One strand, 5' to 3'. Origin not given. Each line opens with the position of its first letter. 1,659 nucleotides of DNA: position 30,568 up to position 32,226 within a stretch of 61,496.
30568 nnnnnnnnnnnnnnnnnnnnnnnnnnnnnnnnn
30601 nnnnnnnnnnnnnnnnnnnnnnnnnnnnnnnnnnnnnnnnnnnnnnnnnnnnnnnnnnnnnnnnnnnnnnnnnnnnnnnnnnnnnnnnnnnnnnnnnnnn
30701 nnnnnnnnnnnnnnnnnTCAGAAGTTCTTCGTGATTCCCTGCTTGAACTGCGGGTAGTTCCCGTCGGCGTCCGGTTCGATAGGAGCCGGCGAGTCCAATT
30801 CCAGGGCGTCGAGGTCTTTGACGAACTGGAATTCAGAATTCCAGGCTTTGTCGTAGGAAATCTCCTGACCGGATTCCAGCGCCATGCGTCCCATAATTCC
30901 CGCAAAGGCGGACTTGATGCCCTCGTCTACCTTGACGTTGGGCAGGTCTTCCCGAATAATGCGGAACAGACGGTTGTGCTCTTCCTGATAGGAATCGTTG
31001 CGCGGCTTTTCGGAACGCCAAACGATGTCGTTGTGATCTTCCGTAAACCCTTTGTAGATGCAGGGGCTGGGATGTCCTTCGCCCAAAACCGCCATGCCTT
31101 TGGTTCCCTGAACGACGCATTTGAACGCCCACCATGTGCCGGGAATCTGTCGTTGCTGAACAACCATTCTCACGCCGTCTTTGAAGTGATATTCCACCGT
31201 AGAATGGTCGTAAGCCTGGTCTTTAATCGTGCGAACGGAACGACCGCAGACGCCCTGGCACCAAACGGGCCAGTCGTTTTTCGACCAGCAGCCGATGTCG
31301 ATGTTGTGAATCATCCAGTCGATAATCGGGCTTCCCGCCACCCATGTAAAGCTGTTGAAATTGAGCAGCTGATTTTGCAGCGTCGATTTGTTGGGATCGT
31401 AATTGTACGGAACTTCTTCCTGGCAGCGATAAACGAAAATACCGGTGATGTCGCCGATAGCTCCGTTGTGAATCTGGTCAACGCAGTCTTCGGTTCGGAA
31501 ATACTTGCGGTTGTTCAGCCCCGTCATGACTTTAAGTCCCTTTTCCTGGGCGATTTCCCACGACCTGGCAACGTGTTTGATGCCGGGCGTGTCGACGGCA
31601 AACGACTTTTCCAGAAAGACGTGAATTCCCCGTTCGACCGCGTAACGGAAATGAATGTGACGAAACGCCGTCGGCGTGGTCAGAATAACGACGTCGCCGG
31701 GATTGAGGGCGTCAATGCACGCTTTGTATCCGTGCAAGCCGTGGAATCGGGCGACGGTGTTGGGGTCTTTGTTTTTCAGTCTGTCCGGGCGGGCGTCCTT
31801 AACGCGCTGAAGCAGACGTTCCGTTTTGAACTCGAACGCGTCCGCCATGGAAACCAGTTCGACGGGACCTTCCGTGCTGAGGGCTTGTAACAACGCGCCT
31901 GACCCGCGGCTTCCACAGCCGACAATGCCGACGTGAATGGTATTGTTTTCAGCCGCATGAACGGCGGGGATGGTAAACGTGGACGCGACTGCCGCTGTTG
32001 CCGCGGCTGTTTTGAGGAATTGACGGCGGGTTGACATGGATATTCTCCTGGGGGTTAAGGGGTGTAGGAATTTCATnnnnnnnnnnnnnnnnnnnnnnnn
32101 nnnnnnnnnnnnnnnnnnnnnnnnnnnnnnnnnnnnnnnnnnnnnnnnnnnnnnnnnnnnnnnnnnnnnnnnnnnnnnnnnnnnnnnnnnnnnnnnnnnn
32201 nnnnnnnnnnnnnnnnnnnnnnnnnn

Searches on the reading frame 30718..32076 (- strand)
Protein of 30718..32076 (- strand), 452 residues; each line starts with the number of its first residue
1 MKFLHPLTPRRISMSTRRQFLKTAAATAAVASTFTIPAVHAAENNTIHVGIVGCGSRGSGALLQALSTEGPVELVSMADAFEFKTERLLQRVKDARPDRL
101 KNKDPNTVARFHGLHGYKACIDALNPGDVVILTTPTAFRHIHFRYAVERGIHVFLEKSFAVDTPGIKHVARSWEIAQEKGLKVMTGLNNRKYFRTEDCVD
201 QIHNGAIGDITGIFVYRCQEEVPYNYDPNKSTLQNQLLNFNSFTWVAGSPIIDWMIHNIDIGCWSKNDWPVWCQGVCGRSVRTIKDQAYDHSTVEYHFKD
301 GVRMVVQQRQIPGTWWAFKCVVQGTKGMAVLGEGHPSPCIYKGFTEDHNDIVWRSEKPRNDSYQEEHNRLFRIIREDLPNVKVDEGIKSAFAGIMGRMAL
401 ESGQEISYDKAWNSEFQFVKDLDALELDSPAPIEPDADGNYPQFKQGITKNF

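Call 30: search_protein_families(library=pfam, proteins=[window:30718-32076:-])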
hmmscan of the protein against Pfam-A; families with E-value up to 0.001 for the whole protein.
window:30718-32076:- (452 aa): 3 families
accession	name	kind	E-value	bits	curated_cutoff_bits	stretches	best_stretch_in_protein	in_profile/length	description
PF22725.1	GFO_IDH_MocA_C3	-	3.3e-06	27.5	27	1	202-329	8-123/124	GFO/IDH/MocA C-terminal domain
PF01408.29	GFO_IDH_MocA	-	3.1e-05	25.1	24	1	47-186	1-119/120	Oxidoreductase family, NAD-binding Rossmann fold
PF10518.14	TAT_signal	-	4.9e-05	23.5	22.7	1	16-32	3-19/21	TAT (twin-arginine translocation) pathway signal sequence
